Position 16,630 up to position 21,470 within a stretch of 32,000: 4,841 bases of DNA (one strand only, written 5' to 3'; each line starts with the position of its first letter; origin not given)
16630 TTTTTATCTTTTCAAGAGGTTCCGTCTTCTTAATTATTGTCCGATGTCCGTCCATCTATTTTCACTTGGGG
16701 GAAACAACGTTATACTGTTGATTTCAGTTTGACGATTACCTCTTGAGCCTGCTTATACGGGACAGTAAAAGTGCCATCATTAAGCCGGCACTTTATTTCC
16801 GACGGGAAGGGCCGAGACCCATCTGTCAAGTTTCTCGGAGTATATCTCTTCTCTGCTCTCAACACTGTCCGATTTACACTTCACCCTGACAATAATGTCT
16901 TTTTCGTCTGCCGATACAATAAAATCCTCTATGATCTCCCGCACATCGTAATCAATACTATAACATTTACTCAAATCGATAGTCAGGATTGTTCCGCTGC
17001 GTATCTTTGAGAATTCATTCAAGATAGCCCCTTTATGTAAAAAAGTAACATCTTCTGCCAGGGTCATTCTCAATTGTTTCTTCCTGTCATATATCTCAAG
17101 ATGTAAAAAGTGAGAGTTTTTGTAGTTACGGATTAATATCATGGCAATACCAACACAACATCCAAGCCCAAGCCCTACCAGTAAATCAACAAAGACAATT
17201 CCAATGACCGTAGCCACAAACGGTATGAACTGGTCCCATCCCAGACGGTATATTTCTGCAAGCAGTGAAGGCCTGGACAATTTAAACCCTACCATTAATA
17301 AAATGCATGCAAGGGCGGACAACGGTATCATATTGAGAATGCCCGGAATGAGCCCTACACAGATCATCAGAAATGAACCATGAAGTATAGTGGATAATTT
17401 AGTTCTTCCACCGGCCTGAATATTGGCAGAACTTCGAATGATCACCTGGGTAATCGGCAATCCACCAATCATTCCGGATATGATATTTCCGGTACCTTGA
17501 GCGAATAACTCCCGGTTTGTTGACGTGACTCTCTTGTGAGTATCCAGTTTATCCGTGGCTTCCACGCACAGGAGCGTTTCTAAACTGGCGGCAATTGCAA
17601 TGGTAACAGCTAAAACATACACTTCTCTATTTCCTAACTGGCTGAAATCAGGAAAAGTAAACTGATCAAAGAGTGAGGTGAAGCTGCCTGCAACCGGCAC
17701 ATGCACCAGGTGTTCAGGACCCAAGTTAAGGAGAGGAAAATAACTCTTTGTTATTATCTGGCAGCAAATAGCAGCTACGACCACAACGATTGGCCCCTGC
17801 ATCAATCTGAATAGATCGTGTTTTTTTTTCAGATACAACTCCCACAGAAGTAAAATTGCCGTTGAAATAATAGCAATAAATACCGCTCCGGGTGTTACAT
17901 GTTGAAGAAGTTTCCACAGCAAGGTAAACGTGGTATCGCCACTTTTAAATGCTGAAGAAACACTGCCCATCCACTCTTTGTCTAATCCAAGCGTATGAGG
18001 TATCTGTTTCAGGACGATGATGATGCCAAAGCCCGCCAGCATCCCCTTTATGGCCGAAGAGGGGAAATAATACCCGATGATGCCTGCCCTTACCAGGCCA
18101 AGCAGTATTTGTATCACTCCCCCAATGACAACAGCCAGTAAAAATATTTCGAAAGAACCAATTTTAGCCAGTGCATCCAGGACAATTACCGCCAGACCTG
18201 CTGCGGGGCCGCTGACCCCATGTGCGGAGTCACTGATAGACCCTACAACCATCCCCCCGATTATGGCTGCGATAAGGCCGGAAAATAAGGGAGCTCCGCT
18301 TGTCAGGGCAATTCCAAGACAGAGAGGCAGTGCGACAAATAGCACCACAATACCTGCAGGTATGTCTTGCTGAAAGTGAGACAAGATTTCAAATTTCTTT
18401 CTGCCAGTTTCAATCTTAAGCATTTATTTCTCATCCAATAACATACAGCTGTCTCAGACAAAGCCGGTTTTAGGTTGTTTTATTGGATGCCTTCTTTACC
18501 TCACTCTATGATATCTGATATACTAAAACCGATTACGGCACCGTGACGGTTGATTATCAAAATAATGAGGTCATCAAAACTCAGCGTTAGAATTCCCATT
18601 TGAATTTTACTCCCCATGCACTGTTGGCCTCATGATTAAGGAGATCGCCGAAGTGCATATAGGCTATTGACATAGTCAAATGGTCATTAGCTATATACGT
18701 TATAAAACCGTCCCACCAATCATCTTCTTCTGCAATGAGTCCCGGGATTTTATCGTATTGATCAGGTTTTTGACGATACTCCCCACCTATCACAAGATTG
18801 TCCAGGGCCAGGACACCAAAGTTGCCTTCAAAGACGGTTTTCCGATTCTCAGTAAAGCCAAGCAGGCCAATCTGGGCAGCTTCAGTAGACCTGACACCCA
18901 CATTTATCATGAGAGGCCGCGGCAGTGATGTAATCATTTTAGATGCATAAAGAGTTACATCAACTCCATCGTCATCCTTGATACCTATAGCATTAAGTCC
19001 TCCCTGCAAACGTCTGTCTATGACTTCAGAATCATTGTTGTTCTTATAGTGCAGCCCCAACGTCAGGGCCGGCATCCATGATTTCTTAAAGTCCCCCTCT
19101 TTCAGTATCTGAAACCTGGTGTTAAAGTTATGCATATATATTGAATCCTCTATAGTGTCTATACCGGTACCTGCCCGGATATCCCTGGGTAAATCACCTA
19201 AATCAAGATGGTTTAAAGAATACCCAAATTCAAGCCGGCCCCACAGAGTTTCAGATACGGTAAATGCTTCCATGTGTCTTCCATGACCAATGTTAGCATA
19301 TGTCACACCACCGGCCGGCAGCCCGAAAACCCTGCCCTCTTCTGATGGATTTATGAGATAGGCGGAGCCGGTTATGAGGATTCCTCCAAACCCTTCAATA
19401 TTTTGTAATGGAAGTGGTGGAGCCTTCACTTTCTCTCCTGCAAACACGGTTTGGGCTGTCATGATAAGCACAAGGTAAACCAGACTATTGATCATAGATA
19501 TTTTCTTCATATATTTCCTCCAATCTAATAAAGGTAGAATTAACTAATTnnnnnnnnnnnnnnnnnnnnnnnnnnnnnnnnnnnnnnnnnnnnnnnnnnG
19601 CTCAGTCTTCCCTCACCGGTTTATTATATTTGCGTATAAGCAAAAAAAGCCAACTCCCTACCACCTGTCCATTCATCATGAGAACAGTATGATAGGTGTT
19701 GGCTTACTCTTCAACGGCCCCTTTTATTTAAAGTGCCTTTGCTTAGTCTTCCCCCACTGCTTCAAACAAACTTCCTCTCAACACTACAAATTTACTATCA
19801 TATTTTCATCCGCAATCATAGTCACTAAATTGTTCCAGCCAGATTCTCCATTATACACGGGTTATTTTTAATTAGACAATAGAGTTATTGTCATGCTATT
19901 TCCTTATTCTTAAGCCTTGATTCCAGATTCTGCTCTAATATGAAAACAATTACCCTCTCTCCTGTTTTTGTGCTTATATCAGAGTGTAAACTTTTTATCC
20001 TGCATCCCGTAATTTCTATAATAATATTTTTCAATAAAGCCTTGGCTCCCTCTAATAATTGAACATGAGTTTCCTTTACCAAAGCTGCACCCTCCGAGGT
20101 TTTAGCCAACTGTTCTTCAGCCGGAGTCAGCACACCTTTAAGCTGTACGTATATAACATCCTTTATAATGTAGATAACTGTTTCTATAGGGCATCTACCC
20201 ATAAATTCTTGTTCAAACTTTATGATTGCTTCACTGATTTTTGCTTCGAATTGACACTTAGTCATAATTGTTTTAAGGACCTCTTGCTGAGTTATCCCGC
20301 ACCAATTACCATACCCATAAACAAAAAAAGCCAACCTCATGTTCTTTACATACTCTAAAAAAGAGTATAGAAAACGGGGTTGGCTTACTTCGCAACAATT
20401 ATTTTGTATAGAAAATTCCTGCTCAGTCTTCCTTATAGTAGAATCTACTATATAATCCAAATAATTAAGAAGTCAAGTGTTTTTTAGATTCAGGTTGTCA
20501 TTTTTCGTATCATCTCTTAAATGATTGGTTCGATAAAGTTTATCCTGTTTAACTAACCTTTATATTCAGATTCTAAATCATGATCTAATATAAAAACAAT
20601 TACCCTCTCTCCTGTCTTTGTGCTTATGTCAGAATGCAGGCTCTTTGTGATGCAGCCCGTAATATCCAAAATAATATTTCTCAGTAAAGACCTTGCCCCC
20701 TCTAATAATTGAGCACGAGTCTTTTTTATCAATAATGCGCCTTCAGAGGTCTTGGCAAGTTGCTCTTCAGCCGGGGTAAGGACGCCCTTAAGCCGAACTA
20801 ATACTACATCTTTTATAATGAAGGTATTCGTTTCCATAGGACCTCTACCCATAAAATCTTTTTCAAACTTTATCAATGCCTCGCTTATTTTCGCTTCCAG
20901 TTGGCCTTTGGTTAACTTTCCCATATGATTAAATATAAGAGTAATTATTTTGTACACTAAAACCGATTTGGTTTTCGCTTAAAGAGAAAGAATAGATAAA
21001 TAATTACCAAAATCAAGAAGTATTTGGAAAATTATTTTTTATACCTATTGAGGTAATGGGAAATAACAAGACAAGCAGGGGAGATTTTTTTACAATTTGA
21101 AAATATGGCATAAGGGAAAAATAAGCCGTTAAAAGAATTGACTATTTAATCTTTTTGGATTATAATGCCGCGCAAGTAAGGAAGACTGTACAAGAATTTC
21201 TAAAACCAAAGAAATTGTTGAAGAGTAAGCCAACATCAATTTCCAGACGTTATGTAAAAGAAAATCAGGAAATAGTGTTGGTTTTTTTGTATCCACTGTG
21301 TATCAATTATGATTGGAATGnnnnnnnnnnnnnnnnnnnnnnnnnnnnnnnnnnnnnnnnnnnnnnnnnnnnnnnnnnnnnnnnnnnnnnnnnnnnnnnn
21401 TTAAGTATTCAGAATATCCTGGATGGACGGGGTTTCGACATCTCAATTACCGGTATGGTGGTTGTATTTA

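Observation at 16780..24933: The genes behind the leader modules share a Na+ / inorganic-carbon theme, giving a compact putative regulon island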

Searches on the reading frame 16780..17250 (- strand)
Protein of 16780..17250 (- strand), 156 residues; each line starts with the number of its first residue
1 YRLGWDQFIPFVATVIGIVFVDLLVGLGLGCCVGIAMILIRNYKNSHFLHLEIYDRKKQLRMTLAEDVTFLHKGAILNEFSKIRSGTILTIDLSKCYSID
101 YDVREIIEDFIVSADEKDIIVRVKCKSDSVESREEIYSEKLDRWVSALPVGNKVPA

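Call 74: search_protein_families(library=pfam, proteins=[window:16780-17250:-], max_evalue=0.01)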
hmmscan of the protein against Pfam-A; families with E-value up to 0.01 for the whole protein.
window:16780-17250:- (156 aa): 0 families

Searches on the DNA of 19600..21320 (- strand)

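Call 12: search_rna_families(source=window, start=19600, end=21320, threshold=evalue, max_evalue=10, show_alignments=6)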
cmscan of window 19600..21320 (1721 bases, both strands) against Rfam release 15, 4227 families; matches with E-value up to 10: 6.
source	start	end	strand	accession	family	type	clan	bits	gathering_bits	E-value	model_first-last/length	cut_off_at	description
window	20324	20450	-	RF04342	Plastid-psbA-1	Cis-reg;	CL00153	22.1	54.3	5.9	1-114/114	no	Plastid-psbA-1 3UTR RNA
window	20451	20521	-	RF00086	SNORD27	Gene; snRNA; snoRNA; CD-box;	-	21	52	2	1-71/71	no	Small nucleolar RNA SNORD27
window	19641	19711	-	RF04068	mir-3927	Gene; miRNA;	-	19.3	90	2.9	1-85/85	no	mir-3927 microRNA precursor family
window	20393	20464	-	RF03464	mir-465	Gene; miRNA;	CL00136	17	65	4.6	1-79/79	no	mir-465 microRNA precursor family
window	20315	20456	-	RF01252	snR5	Gene; snRNA; snoRNA; HACA-box;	CL00038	16.7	45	5.6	1-196/196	no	Small nucleolar RNA snR5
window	19921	20031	-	RF02856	30_292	Gene; sRNA;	-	16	112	9.6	1-115/115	no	Leptospira sRNA 30_292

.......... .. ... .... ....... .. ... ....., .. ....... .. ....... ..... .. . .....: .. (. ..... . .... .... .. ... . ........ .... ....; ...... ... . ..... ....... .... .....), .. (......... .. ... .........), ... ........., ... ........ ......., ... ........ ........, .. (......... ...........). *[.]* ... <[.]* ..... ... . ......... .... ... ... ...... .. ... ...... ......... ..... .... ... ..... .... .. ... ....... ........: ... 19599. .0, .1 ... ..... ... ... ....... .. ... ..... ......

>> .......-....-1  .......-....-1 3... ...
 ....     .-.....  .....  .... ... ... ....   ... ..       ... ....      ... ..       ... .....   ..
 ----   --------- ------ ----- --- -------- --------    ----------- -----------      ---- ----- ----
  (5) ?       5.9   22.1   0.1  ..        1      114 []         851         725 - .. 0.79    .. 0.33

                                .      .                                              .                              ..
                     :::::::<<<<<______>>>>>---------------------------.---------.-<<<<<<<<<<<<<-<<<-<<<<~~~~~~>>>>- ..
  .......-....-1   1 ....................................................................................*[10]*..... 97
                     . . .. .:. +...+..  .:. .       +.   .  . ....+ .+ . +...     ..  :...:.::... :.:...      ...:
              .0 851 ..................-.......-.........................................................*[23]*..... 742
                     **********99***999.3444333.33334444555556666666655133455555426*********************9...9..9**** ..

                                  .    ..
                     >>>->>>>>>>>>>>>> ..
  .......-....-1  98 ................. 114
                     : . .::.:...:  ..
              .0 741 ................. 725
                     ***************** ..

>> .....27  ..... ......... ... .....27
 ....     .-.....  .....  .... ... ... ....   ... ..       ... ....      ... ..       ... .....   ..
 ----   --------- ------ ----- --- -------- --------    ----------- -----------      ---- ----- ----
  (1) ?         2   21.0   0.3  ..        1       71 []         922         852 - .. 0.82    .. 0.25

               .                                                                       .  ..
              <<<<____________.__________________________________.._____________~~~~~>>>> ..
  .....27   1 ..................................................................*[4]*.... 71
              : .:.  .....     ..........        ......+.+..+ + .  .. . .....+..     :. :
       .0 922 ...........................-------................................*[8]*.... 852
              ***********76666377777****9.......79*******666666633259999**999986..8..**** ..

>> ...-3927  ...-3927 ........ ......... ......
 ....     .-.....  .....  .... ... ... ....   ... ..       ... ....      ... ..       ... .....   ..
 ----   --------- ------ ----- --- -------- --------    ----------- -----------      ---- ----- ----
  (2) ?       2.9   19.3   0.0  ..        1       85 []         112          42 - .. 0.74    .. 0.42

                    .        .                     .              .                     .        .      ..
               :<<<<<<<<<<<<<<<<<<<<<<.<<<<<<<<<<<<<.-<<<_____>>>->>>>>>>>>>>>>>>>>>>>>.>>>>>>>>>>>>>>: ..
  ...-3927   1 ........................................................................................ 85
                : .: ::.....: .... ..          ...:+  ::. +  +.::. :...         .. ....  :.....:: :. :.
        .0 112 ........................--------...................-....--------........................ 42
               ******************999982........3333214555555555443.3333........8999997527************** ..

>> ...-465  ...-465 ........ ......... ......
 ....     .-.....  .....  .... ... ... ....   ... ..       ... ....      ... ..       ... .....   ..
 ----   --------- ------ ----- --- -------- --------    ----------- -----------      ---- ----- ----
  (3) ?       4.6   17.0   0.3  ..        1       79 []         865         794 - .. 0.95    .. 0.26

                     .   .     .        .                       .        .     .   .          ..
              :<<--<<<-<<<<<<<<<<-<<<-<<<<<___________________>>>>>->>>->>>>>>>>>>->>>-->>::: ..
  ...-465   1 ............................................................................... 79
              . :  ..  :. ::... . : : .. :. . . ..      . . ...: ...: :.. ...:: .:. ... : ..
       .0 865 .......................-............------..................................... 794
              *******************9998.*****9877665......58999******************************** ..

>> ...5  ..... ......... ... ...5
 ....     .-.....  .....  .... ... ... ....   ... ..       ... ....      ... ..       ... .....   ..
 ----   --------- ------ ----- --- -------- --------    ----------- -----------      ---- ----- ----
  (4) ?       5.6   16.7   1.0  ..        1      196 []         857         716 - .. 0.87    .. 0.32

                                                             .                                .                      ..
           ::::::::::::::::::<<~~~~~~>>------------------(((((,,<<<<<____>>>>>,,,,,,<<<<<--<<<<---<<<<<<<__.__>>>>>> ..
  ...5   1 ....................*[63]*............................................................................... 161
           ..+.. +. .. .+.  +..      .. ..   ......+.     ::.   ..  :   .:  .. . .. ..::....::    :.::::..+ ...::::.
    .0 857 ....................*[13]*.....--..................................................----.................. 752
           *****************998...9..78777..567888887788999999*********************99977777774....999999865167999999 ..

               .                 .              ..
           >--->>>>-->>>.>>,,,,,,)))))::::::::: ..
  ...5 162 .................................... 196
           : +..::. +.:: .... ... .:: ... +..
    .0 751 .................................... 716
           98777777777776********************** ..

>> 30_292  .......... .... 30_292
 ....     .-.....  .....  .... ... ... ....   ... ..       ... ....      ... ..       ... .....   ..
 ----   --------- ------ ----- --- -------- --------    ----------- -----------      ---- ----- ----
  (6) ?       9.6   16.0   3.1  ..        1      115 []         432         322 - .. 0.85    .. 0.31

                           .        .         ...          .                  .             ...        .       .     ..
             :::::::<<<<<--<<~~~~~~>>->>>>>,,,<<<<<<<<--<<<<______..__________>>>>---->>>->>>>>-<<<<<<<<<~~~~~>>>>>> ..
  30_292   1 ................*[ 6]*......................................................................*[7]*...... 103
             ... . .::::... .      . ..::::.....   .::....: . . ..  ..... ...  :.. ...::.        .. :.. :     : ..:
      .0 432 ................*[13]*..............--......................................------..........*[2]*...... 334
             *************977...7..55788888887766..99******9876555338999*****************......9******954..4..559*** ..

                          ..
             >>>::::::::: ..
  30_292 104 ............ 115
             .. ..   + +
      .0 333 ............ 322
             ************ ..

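Call 96: search_with_rna_model(model_id=R1, sources=[L153, L155, L156, L158, L159, L160, L161, L163], max_evalue=0.01, show_alignments=3)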
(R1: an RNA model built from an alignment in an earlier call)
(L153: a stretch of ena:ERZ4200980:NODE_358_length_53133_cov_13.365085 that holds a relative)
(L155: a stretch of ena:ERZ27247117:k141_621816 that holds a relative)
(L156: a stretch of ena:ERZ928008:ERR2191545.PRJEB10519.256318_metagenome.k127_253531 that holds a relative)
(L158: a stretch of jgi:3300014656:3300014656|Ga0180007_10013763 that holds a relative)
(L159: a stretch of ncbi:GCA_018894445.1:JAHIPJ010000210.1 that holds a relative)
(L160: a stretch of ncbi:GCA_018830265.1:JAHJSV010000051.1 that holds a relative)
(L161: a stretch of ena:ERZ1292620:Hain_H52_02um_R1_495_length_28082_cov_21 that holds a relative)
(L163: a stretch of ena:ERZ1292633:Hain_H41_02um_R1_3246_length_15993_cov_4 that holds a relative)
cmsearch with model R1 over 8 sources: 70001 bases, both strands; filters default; matches with E-value up to 0.01: 8.
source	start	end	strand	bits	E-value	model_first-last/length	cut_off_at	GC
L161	6829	6884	+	71.4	4.4e-17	1-58/58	no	0.36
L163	5548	5603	+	71.4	4.4e-17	1-58/58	no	0.36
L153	8287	8344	+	63.9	4.8e-15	1-58/58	no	0.52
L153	8425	8482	+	61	2.9e-14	1-58/58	no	0.48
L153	6499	6557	+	59.6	7e-14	1-58/58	no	0.36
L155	7205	7257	+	54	2.4e-12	1-58/58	no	0.47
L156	3080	3132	+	54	2.4e-12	1-58/58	no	0.47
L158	3196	3248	+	54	2.4e-12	1-58/58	no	0.47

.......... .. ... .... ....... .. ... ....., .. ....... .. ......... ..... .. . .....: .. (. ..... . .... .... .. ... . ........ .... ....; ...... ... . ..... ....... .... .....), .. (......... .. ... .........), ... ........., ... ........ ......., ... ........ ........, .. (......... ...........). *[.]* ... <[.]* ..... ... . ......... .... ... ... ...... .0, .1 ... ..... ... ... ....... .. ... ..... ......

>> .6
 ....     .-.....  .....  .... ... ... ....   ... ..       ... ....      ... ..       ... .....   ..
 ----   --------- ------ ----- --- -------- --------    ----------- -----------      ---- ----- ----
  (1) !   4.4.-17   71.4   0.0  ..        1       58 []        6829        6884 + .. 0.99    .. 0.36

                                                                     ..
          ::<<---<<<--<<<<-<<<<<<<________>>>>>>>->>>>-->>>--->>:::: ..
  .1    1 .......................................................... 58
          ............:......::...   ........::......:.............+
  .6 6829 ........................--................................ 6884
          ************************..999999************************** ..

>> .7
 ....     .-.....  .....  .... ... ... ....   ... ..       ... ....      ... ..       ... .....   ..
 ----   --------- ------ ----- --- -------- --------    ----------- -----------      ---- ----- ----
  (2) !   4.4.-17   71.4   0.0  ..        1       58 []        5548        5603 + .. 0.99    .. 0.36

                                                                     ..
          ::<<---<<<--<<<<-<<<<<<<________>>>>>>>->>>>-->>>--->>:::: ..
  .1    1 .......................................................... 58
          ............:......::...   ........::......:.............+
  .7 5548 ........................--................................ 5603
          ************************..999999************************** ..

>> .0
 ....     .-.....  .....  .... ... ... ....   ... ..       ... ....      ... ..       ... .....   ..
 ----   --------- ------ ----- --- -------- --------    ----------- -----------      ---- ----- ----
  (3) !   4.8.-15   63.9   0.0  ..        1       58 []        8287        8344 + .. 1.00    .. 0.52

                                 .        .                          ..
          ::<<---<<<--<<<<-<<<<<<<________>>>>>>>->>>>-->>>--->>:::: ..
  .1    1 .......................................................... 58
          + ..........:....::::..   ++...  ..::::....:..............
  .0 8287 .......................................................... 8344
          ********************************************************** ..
